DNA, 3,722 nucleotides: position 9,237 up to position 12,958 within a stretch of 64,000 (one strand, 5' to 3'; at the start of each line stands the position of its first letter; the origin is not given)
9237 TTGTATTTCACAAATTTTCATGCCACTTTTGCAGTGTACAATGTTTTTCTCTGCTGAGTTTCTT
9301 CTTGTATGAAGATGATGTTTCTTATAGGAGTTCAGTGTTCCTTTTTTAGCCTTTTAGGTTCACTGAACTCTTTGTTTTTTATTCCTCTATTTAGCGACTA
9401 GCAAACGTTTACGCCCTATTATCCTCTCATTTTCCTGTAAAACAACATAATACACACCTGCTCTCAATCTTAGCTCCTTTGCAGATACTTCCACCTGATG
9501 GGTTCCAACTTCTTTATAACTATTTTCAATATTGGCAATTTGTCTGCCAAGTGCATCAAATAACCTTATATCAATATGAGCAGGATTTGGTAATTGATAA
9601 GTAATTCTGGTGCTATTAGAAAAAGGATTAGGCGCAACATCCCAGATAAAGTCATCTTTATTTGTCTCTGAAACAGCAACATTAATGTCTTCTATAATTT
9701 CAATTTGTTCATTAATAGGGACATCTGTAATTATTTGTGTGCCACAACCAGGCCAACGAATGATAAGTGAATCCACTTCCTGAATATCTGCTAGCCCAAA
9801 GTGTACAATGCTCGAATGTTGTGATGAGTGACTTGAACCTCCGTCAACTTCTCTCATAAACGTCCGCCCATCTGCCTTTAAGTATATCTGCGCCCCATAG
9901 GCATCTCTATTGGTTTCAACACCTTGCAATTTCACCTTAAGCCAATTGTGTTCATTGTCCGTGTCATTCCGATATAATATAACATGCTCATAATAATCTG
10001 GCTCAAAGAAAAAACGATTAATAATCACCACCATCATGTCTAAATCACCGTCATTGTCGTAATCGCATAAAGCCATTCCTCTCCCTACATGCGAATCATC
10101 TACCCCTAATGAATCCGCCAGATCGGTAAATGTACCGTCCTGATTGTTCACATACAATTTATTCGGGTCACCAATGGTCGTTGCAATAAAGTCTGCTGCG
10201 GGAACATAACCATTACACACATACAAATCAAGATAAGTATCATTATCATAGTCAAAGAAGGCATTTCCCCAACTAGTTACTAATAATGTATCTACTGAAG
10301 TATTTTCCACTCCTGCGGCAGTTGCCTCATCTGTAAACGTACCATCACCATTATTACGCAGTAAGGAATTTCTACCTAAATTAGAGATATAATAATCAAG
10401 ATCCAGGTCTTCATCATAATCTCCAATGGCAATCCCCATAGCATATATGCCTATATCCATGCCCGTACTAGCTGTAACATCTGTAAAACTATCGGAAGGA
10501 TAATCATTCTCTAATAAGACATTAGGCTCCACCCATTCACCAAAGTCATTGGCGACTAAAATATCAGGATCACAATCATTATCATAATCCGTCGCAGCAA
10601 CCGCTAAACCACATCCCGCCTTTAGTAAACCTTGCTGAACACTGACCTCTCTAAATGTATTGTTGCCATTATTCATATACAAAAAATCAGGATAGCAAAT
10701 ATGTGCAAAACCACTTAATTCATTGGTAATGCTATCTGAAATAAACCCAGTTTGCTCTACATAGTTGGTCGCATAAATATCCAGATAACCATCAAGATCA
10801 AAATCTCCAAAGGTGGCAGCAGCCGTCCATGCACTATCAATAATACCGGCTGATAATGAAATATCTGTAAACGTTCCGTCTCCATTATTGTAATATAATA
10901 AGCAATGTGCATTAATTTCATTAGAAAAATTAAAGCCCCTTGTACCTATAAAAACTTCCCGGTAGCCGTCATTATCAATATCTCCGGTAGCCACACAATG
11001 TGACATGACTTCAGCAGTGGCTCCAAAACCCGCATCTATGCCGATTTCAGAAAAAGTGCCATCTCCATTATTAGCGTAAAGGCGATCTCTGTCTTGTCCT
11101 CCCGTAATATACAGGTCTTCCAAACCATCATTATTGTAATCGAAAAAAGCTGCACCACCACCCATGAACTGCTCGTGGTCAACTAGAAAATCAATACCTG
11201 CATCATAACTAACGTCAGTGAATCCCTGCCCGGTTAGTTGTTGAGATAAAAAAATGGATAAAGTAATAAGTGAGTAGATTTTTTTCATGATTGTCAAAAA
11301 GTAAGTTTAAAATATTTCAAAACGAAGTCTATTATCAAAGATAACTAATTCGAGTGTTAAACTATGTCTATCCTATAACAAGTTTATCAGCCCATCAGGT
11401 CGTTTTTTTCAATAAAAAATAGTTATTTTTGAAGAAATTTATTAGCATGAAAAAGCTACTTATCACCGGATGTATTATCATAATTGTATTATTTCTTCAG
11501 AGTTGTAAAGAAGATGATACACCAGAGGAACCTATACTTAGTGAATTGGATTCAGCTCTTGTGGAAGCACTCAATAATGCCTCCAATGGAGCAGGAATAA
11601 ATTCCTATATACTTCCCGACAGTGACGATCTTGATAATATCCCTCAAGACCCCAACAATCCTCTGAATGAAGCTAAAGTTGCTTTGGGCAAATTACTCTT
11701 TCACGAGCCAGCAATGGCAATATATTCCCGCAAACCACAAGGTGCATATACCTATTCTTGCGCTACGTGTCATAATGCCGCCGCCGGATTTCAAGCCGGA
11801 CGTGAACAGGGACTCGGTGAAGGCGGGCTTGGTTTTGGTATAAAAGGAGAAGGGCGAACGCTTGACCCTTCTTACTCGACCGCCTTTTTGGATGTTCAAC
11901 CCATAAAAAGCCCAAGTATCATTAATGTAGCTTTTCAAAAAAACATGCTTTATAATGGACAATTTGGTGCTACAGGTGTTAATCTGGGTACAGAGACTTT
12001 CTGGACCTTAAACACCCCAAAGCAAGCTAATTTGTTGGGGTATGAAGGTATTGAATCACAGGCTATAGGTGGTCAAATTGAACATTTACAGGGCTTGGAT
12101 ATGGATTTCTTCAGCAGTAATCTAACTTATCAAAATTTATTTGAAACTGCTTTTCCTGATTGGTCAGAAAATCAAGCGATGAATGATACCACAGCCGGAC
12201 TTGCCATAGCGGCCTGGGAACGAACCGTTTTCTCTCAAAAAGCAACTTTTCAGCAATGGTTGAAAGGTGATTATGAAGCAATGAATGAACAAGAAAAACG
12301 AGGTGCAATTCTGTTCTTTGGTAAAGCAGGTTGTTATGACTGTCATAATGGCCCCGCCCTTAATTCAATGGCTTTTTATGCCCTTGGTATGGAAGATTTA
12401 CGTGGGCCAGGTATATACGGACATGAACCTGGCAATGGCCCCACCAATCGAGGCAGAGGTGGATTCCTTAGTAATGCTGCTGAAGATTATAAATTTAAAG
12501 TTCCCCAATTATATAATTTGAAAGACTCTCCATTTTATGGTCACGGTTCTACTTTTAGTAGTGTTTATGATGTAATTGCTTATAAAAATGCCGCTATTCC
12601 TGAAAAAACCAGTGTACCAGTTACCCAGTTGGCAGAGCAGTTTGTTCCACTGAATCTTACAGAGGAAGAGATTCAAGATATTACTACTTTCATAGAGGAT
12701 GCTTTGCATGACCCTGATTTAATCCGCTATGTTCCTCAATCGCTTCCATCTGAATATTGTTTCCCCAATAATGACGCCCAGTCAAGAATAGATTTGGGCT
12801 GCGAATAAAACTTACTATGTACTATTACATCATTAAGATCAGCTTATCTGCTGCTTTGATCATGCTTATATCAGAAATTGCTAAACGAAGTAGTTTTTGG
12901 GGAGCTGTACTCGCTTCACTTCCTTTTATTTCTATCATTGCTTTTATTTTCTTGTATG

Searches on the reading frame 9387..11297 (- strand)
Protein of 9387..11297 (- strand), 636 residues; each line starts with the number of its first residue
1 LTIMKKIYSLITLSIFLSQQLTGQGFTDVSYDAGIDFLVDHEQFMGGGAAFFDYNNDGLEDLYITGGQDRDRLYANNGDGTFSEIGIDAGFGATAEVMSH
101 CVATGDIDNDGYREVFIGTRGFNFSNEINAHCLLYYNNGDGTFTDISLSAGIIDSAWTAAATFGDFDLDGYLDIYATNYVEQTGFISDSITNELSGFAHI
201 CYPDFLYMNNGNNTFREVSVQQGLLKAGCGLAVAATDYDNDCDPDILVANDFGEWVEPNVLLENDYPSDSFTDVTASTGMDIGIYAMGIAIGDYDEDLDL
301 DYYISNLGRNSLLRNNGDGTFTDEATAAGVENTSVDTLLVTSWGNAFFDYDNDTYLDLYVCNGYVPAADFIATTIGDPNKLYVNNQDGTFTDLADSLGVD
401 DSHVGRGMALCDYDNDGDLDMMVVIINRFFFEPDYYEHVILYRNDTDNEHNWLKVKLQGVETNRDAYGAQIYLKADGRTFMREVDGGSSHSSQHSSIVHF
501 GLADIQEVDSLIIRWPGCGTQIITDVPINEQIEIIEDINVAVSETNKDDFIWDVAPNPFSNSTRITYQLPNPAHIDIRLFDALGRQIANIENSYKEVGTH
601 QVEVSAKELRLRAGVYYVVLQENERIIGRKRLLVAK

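Call 9: search_protein_families(library=pfam, proteins=[window:9387-11297:-])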
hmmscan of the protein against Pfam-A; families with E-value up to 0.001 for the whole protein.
window:9387-11297:- (636 aa): 4 families
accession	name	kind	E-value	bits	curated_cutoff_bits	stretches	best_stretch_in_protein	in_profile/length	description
PF13517.12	FG-GAP_3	-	1.9e-42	144.1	26.9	6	53-116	1-60/61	FG-GAP-like repeat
PF07593.17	UnbV_ASPIC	-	1.7e-18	66.7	23.4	1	466-532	1-67/68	ASPIC and UnbV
PF01839.29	FG-GAP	-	4.3e-10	39.7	22.1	0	102-123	5-26/37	FG-GAP repeat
PF18962.6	Por_Secre_tail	-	7.2e-06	26.6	27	1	556-629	3-71/75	Secretion system C-terminal sorting domain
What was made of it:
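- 9387..11288 (-): Convergent FG-GAP/UnbV_ASPIC protein with a T9SS sorting domain. It is the conserved neighbour whose stop codon the second unit abuts in both genomes. Pfam (call 9).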

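Call 10: find_encoding_contigs(protein=window:9387-11297:-, flank=6000, max_places=8)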
Protein window:9387-11297:- (636 aa): no gene with exactly this product is on record in the collection.

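Call 15: find_encoding_contigs(protein=window:9387-11288:-, flank=6000, max_places=8)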
Protein window:9387-11288:- (633 aa): no gene with exactly this product is on record in the collection.

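Call 16: find_homologous_proteins(query=window:9387-11288:-, max_evalue=1e-30)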
Query window:9387-11288:- (633 aa): 7757 proteins with E <= 1e-30 among 8000 candidates; the best 120 are listed.
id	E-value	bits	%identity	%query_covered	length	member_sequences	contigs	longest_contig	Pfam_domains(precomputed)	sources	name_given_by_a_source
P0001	0.0e+0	1447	100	100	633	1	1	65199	PF01839.30,PF13517.13,PF18962.8,PF07593.19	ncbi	-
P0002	0.0e+0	1070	73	97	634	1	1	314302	PF01839.30,PF13517.13,PF18962.8,PF07593.19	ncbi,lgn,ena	-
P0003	1.1e-281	954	65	100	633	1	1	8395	PF01839.30,PF13517.13,PF18962.8,PF07593.19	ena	-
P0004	2.1e-274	930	65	100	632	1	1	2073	PF01839.30,PF13517.13,PF07593.19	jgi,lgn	-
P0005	1.9e-216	739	57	97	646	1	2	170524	PF01839.30,PF13517.13,PF07593.19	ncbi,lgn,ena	-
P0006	8.9e-208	710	52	100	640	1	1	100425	PF01839.30,PF13517.13,PF18962.8,PF07593.19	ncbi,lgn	ncbi:MAG: FG-GAP-like repeat-containing protein [Bacteroidota bacterium]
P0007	9.8e-205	700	52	99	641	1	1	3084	PF01839.30,PF13517.13,PF18962.8,PF07593.19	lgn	-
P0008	4.5e-204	698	51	100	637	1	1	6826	PF13517.13,PF18962.8,PF07593.19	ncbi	-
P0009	2.0e-194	666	51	100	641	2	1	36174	PF13517.13,PF18962.8,PF07593.19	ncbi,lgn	-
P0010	1.5e-190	653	52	97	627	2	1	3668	PF01839.30,PF13517.13,PF18962.8,PF07593.19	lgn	-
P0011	1.0e-186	640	51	98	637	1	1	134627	PF01839.30,PF13517.13,PF18962.8,PF07593.19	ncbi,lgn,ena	-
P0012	4.4e-186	638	56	84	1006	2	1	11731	PF01839.30,PF13517.13,PF18962.8,PF07593.19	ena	-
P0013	4.1e-181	622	54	83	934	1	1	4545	PF01839.30,PF13517.13,PF18962.8,PF07593.19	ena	-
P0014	1.7e-180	620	47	100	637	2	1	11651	PF01839.30,PF13517.13,PF13860.13,PF07593.19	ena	-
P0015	1.0e-179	617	50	99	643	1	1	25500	PF01839.30,PF13517.13,PF18962.8,PF07593.19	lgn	-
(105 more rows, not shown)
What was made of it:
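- Tried and rejected: I reached relatives through a homologue search instead (call 16).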

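Call 19: find_encoding_contigs(protein=P0002, flank=8000, max_places=4)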
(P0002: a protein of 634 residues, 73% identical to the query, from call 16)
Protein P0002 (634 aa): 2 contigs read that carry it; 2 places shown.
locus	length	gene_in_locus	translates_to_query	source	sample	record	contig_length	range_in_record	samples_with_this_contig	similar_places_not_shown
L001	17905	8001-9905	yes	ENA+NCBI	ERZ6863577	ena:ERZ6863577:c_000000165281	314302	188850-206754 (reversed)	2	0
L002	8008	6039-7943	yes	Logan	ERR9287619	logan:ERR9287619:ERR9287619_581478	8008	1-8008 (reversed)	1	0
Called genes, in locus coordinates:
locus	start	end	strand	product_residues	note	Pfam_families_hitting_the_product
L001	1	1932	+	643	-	PF00691:OmpA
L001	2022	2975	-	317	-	PF02779:Transket_pyr, PF02780:Transketolase_C, PF22613:Transketolase_C_1 (weak)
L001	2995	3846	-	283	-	PF00456:Transketolase_N, PF13292:DXP_synthase_N, PF00676:E1_dh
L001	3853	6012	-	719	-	PF26550:Tricorn_2nd (faint), PF00930:DPPIV_N, PF26549:Tricorn_N (weak), PF00756:Esterase (weak), PF02129:Peptidase_S15, PF20434:BD-FAE, PF01738:DLH, PF00326:Peptidase_S9, +2 more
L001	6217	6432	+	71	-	-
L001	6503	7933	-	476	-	PF03150:CCP_MauG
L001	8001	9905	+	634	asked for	PF01839:FG-GAP (faint), PF13517:FG-GAP_3, PF07593:UnbV_ASPIC, PF18962:Por_Secre_tail (weak)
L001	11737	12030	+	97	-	PF27070:HTH_Rpn_C (weak)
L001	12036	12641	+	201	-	PF01243:PNPOx_N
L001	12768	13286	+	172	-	PF02620:YceD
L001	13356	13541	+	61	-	PF01783:Ribosomal_L32p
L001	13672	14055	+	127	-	PF01042:Ribonuc_L-PSP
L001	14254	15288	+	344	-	PF00579:tRNA-synt_1b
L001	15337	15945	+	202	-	PF01557:FAA_hydrolase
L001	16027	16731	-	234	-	-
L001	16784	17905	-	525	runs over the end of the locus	-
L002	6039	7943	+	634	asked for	PF01839:FG-GAP (faint), PF13517:FG-GAP_3, PF07593:UnbV_ASPIC, PF18962:Por_Secre_tail (weak)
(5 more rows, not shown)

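Call 20: find_encoding_contigs(protein=P0003, flank=8000, max_places=4)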
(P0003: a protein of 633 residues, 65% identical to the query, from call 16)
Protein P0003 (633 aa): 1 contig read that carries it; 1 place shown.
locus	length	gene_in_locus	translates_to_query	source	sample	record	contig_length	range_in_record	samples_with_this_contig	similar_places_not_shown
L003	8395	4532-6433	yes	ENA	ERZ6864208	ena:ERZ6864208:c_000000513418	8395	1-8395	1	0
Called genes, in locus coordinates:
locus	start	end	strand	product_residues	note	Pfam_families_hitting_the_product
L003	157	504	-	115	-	-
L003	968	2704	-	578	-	PF05935:Arylsulfotrans, PF14269:Arylsulfotran_2, PF18962:Por_Secre_tail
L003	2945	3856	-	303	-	-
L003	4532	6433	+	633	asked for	PF01839:FG-GAP (faint), PF13517:FG-GAP_3, PF07593:UnbV_ASPIC, PF18962:Por_Secre_tail (weak)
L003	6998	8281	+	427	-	-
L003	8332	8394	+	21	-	?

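Call 21: find_encoding_contigs(protein=P0005, flank=8000, max_places=4)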
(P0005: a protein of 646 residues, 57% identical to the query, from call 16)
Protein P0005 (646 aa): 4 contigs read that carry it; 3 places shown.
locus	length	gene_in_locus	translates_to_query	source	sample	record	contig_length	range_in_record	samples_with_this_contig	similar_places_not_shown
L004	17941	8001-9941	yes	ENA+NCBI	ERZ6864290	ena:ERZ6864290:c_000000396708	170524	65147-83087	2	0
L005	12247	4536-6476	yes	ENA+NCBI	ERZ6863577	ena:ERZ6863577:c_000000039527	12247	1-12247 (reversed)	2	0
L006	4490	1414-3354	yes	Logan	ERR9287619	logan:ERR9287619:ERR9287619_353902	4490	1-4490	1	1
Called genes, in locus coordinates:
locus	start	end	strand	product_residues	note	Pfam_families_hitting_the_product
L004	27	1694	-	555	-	PF00070:Pyr_redox (faint), PF00890:FAD_binding_2 (faint), PF00996:GDI (faint), PF01266:DAO (faint), PF01593:Amino_oxidase, PF03486:HI0933_like (faint), PF07992:Pyr_redox_2 (faint), PF13450:NAD_binding_8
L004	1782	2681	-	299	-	-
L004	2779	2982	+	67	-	-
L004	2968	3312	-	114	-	-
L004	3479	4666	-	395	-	PF00144:Beta-lactamase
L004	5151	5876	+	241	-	PF10988:DUF2807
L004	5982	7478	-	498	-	PF10003:DUF2244 (faint), PF14312:FG-GAP_2 (faint), PF07676:PD40 (faint), PF09582:AnfO_nitrog (faint), PF18962:Por_Secre_tail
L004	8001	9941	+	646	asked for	PF01839:FG-GAP (faint), PF13517:FG-GAP_3, PF07593:UnbV_ASPIC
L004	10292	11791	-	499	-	PF18962:Por_Secre_tail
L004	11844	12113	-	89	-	-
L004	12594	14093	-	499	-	PF18962:Por_Secre_tail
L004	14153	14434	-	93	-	-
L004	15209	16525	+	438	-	PF17293:Arm-DNA-bind_5 (weak), PF13102:Phage_int_SAM_5, PF00589:Phage_integrase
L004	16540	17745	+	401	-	-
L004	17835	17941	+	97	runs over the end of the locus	PF12728:HTH_17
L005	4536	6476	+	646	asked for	PF01839:FG-GAP (faint), PF13517:FG-GAP_3, PF07593:UnbV_ASPIC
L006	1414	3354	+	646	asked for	PF01839:FG-GAP (faint), PF13517:FG-GAP_3, PF07593:UnbV_ASPIC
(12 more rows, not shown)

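Call 52: find_encoding_contigs(protein=P0004, flank=3000, max_places=4)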
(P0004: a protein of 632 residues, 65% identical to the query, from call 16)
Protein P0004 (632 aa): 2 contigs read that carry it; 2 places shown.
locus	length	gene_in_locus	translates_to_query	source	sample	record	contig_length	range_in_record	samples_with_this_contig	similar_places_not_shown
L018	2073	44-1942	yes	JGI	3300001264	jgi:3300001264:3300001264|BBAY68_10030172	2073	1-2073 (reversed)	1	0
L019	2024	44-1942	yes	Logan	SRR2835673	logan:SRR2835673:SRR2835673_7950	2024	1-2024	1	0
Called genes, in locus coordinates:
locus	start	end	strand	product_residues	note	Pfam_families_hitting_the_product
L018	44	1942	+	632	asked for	PF01839:FG-GAP (faint), PF13517:FG-GAP_3, PF07593:UnbV_ASPIC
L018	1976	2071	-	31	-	?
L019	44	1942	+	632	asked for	PF01839:FG-GAP (faint), PF13517:FG-GAP_3, PF07593:UnbV_ASPIC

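Call 53: list_cluster_members(proteins=[P0001, P0002])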
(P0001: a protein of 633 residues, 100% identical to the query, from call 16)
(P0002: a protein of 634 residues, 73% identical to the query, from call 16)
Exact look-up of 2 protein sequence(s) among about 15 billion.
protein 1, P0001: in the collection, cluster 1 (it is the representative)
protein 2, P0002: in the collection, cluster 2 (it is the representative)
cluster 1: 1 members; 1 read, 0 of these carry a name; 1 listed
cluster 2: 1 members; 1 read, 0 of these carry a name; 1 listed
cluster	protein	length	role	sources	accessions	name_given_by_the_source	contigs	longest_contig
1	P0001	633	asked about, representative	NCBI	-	-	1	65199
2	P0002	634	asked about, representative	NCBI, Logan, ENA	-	-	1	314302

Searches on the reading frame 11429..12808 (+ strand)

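Call 9: search_protein_families(library=pfam, proteins=[window:11429-12808:+])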
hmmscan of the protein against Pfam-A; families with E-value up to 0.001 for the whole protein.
window:11429-12808:+ (459 aa): 1 family
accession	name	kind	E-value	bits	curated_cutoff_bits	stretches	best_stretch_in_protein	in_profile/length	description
PF03150.19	CCP_MauG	-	9.8e-20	72.1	25.6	1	81-282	1-148/149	Di-haem cytochrome c peroxidase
